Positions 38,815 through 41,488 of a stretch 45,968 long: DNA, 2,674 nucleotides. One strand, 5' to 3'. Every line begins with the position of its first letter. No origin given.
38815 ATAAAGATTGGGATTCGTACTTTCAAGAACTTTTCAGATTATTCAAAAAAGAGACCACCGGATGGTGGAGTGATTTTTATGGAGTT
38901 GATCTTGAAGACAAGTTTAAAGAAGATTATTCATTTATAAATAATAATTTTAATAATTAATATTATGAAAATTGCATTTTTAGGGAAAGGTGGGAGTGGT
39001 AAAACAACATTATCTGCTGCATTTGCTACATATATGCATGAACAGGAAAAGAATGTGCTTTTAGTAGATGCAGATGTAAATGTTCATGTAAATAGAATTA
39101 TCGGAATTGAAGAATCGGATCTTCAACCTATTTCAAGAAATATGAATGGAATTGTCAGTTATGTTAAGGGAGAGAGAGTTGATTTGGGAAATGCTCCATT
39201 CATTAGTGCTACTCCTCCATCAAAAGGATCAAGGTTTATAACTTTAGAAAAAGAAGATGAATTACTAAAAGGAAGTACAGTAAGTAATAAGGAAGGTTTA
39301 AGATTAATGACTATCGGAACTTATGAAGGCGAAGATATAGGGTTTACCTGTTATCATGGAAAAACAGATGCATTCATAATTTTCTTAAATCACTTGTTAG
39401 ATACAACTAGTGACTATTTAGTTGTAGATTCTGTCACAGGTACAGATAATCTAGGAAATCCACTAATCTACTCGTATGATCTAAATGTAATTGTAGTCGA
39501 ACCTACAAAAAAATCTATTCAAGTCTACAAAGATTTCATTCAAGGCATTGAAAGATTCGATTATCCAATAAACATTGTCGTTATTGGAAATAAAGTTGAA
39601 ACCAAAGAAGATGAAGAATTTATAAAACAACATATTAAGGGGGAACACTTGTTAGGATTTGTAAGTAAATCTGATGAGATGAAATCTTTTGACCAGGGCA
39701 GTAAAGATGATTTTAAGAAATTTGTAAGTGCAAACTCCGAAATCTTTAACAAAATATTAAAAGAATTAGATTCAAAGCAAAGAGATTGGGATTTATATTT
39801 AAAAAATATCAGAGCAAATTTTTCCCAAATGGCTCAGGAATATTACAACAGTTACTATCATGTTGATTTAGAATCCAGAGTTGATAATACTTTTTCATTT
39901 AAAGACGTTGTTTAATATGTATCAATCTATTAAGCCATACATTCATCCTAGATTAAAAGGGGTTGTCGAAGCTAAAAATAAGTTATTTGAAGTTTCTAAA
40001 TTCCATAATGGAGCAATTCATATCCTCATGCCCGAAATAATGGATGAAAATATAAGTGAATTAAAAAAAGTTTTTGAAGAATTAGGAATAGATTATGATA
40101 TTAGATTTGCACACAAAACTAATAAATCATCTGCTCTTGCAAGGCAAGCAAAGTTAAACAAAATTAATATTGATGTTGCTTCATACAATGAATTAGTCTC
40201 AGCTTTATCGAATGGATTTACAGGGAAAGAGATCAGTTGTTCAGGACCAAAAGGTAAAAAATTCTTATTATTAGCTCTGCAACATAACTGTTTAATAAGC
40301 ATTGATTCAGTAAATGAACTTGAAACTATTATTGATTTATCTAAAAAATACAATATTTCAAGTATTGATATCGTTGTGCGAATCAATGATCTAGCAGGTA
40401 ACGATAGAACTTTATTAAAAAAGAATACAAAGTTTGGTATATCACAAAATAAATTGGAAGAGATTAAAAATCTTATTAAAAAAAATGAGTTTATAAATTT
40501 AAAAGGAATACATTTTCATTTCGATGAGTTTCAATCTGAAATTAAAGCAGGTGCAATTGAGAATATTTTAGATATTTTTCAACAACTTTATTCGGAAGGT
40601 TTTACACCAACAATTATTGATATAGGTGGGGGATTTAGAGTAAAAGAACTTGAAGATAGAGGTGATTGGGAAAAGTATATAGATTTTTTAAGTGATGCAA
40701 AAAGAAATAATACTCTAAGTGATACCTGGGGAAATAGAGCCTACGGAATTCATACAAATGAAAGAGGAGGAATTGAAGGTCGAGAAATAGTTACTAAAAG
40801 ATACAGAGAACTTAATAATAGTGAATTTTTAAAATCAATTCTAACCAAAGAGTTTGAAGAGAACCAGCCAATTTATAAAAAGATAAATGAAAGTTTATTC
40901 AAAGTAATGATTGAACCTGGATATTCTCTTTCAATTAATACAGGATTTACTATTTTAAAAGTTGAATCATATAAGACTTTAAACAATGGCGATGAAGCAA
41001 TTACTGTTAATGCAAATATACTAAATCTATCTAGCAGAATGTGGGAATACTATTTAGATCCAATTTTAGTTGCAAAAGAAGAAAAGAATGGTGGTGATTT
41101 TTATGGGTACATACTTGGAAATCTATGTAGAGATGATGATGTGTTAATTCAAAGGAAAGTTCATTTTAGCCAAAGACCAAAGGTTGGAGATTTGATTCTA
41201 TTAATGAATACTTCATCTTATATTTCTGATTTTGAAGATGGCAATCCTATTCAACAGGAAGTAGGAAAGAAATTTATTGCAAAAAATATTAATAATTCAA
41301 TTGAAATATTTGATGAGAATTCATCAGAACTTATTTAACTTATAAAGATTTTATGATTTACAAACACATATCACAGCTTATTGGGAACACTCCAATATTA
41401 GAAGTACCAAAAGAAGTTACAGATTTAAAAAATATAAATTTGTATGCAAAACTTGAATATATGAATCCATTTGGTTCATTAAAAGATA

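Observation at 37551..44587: Fur-family-headed 7-gene operon combining two CooC-like NTPases with a sulfur-relay and PLP enzyme set, a candidate undescribed metal-responsive pathway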

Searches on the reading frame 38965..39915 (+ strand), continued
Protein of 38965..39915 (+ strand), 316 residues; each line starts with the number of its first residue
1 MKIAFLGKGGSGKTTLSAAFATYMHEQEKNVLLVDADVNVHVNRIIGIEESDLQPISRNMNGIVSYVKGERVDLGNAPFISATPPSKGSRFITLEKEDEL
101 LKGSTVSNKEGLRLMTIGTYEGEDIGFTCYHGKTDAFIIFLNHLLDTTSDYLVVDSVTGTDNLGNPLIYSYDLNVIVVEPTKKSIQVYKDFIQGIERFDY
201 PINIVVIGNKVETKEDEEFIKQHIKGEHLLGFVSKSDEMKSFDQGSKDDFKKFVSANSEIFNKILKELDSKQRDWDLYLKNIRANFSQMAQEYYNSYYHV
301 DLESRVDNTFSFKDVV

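Call 94: search_protein_representatives(alignment_id=A4)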
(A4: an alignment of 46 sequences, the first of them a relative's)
Query: 46 sequences, 315 profile positions. Proteins with E-value up to 0.001 (for the whole library): 2890; up to 1e-10: 869; up to 1e-30: 279. The best 150 are listed.
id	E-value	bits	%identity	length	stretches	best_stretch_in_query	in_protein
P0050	3.0e-130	450.5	-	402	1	1-312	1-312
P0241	2.3e-127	441.0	-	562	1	1-313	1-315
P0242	2.1e-123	428.0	-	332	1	1-312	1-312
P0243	4.4e-119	413.8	-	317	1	1-313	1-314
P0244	4.2e-118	410.6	-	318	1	1-313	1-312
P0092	1.3e-117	409.0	-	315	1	1-312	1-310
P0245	2.2e-117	408.2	-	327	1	1-311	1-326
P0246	3.6e-112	391.1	-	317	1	1-312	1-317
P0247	2.5e-110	385.0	-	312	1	1-312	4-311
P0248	4.8e-110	384.1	-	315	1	1-313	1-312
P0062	1.2e-109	382.8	-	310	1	1-308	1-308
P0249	1.9e-107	375.6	-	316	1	1-312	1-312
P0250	3.3e-107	374.8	-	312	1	6-312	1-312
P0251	1.1e-106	373.1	-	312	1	1-312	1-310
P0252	1.2e-106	372.9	-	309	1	1-312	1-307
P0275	2.5e-93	329.2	-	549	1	1-313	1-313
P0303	4.1e-75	269.3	-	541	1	1-288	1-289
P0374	8.9e-63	228.8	-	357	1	1-308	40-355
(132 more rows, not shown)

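Call 95: search_protein_families(library=pfam, proteins=[P0241, P0275, P0303, P0050, P0374], max_evalue=0.001)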
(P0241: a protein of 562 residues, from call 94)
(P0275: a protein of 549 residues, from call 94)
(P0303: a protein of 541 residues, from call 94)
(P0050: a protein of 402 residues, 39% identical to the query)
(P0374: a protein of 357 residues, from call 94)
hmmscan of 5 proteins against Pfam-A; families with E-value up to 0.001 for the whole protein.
P0241 (562 aa): 6 families
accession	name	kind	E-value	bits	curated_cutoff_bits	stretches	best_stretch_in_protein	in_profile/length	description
PF13419.12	HAD_2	-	4.5e-26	92.5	23.8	1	339-515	1-177/178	Haloacid dehalogenase-like hydrolase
PF00702.32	Hydrolase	-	8.1e-20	72.5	26.4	1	338-510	3-191/191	haloacid dehalogenase-like hydrolase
PF01656.29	CbiA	-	5.8e-10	39.7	25.4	1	7-242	6-120/125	CobQ/CobB/MinD/ParA nucleotide binding domain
PF13242.12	Hydrolase_like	-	7.8e-06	26.2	22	1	473-529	4-61/75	HAD-hyrolase-like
PF02374.21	ArsA_ATPase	-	0.00046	19.9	24.3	0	3-59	4-60/305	Anion-transporting ATPase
PF13614.12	AAA_31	-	0.00053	20.4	27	0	8-57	10-62/177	AAA domain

P0275 (549 aa): 4 families
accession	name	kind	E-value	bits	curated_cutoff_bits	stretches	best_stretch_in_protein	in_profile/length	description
PF01656.29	CbiA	-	1.4e-08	35.1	25.4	1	7-243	6-123/125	CobQ/CobB/MinD/ParA nucleotide binding domain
PF13489.12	Methyltransf_23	-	1.3e-06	28.7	27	1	336-488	13-122/164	Methyltransferase domain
PF00142.24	Fer4_NifH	-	9.9e-06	25.7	25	0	1-47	1-47/271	4Fe-4S iron sulfur cluster binding proteins, NifH/frxC family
PF11527.13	ARL2_Bind_BART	-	0.00091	19.8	23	0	244-304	20-75/116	The ARF-like 2 binding protein BART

P0303 (541 aa): 3 families
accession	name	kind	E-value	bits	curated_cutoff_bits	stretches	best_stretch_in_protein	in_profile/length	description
PF01656.29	CbiA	-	1.5e-09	38.3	25.4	1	7-231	6-102/125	CobQ/CobB/MinD/ParA nucleotide binding domain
PF16575.11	CLP1_P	-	2.1e-05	24.9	26.6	0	7-39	1-33/188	mRNA cleavage and polyadenylation factor CLP1 P-loop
PF13489.12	Methyltransf_23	-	0.0002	21.6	27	1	336-520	21-163/164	Methyltransferase domain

P0050 (402 aa): 2 families
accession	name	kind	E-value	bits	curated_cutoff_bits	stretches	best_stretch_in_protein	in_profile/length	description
PF01656.29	CbiA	-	1.3e-10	41.7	25.4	1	7-237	6-117/125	CobQ/CobB/MinD/ParA nucleotide binding domain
PF13614.12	AAA_31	-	0.00011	22.6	27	1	8-49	10-51/177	AAA domain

P0374 (357 aa): 6 families
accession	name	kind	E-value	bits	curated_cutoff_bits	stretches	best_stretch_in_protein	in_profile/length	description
PF01656.29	CbiA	-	1.2e-11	45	25.4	1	46-283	6-110/125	CobQ/CobB/MinD/ParA nucleotide binding domain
PF13614.12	AAA_31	-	5.7e-06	26.8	27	1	46-109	9-64/177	AAA domain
PF02374.21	ArsA_ATPase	-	2.4e-05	24.2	24.3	1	42-91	4-53/305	Anion-transporting ATPase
PF10609.15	ParA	-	0.00028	20.8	27.1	0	45-78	10-43/246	NUBPL iron-transfer P-loop NTPase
PF01935.23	DUF87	-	0.00043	20.9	23.2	0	37-75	21-60/220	Helicase HerA, central domain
PF07015.17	VirC1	-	0.00081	19.2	24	0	47-82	10-45/231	VirC1 protein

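Call 96: find_encoding_contigs(protein=P0241, flank=8000, max_places=2)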
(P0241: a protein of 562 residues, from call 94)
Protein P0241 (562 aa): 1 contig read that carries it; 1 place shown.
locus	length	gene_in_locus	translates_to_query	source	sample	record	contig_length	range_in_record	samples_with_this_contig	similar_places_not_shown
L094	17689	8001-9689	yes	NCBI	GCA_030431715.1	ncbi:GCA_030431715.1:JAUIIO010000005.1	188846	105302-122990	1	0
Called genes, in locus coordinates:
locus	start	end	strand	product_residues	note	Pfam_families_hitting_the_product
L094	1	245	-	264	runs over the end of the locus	PF02602:HEM4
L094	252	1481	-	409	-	PF00155:Aminotran_1_2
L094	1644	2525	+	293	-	-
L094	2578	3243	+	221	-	PF01135:PCMT, PF00398:RrnaAD (faint), PF13649:Methyltransf_25 (faint)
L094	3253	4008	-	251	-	PF01553:Acyltransferase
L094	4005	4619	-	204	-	-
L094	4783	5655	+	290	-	PF11306:DUF3108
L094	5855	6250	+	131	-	-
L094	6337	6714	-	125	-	PF02195:ParB_N (weak)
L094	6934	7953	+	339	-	PF01656:CbiA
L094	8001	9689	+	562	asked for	PF01656:CbiA, PF00702:Hydrolase, PF13419:HAD_2, PF13242:Hydrolase_like (faint)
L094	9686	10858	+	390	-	-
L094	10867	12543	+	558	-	PF01053:Cys_Met_Meta_PP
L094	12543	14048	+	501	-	PF02784:Orn_Arg_deC_N, PF00278:Orn_DAP_Arg_deC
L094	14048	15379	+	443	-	PF00291:PALP, PF00581:Rhodanese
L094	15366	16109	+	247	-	PF01234:NNMT_PNMT_TEMT, PF13489:Methyltransf_23 (weak), PF08242:Methyltransf_12 (weak), PF13649:Methyltransf_25 (faint)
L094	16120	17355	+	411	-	PF00266:Aminotran_5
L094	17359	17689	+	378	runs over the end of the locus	PF01266:DAO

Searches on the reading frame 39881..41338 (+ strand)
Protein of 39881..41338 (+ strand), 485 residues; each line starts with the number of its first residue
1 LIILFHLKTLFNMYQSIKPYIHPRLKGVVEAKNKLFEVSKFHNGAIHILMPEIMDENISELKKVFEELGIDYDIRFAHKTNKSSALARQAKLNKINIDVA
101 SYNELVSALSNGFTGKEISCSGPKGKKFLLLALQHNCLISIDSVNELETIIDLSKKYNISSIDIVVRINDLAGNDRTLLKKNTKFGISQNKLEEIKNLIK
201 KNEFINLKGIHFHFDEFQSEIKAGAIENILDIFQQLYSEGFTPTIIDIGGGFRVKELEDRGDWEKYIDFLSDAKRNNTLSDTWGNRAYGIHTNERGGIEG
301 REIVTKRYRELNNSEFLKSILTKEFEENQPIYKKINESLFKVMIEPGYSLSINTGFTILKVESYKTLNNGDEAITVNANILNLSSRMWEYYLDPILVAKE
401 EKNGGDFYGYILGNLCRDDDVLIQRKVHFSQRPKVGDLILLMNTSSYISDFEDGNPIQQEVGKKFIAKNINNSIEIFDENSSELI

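Call 3: search_protein_families(library=pfam, proteins=[window:39881-41338:+], max_evalue=0.01)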
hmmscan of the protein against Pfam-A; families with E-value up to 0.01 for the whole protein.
window:39881-41338:+ (485 aa): 3 families
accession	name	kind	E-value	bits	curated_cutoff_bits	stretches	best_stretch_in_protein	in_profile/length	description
PF02784.22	Orn_Arg_deC_N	-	1e-24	87.7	23.4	1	61-272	8-223/247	Pyridoxal-dependent decarboxylase, pyridoxal binding domain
PF01168.26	Ala_racemase_N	-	0.00013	22.2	24.1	1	96-245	50-190/220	Alanine racemase, N-terminal domain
PF00278.28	Orn_DAP_Arg_deC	-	0.003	18.2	23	1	255-444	5-94/95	Pyridoxal-dependent decarboxylase, C-terminal sheet domain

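Call 4: search_protein_families(library=ncbifam, proteins=[window:39881-41338:+], max_evalue=0.01)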
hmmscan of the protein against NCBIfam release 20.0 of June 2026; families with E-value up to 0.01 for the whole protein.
window:39881-41338:+ (485 aa): 6 families
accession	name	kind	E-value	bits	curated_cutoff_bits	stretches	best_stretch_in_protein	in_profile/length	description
TIGR01048.1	lysA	equivalog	4.4e-33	114.4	297.9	2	35-269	16-257/417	diaminopimelate decarboxylase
TIGR03099.1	dCO2ase_PEP1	hypoth_equivalog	7e-20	71.4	478.45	1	54-256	35-239/398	pyridoxal-dependent decarboxylase, exosortase A system-associated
TIGR01273.1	speA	equivalog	4.7e-15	55.1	624.1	1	48-254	61-287/624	arginine decarboxylase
NF052544.1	OrLyDeCDokD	equivalog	1e-14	54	700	1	36-255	34-259/461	ornithine/lysine decarboxylase DokD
NF003763.0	PRK05354.1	equivalog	5.5e-13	48.3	369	1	50-254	70-295/636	biosynthetic arginine decarboxylase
NF006515.0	PRK08961.1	equivalog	1.9e-09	36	802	1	129-259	587-713/861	bifunctional aspartate kinase/diaminopimelate decarboxylase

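Call 24: search_solved_structures(query=window:39917-41338:+, max_evalue=0.001)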
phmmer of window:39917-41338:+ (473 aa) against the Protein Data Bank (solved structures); distinct sequences matched with E-value up to 0.001: 39.
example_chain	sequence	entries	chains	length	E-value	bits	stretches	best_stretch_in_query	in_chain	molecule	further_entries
1twi_A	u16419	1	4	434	2.4e-13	53.2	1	46-248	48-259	Diaminopimelate decarboxylase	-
1tuf_A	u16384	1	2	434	2.4e-13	53.2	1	46-248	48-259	Diaminopimelate decarboxylase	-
4xg1_A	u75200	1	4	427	5.5e-13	52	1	63-243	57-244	Diaminopimelate decarboxylase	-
5x7m_A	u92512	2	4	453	3.7e-12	49.2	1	56-242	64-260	Diaminopimelate decarboxylase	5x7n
2j66_A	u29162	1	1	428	1.7e-10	43.8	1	66-244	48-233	BTRK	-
7ru7_A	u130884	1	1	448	2e-10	43.6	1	66-244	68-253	L-glutamyl-[BtrI acyl-carrier protein] decarboxylase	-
2p3e_A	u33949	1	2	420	2e-10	43.5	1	25-249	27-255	Diaminopimelate decarboxylase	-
6n2a_A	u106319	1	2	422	1.5e-09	40.6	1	44-242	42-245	Diaminopimelate decarboxylase 1, chloroplastic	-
3nzp_A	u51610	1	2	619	2.4e-09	40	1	81-328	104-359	Arginine decarboxylase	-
4wsl_A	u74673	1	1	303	3.7e-09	39.3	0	210-235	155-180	Pentatricopeptide repeat protein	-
6n2f_A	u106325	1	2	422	4.9e-09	39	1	45-242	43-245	Diaminopimelate decarboxylase 2, chloroplastic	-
6een_D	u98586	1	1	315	6.1e-09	38.6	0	209-235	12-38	Designer Pentatricopeptide Protein dPPR10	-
5orq_A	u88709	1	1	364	1.6e-08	37.2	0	210-260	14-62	cPPR-Telo1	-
4aib_A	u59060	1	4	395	1.7e-08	37.2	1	68-247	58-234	ORNITHINE DECARBOXYLASE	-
2yxx_A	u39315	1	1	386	2e-08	36.9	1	24-255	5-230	Diaminopimelate decarboxylase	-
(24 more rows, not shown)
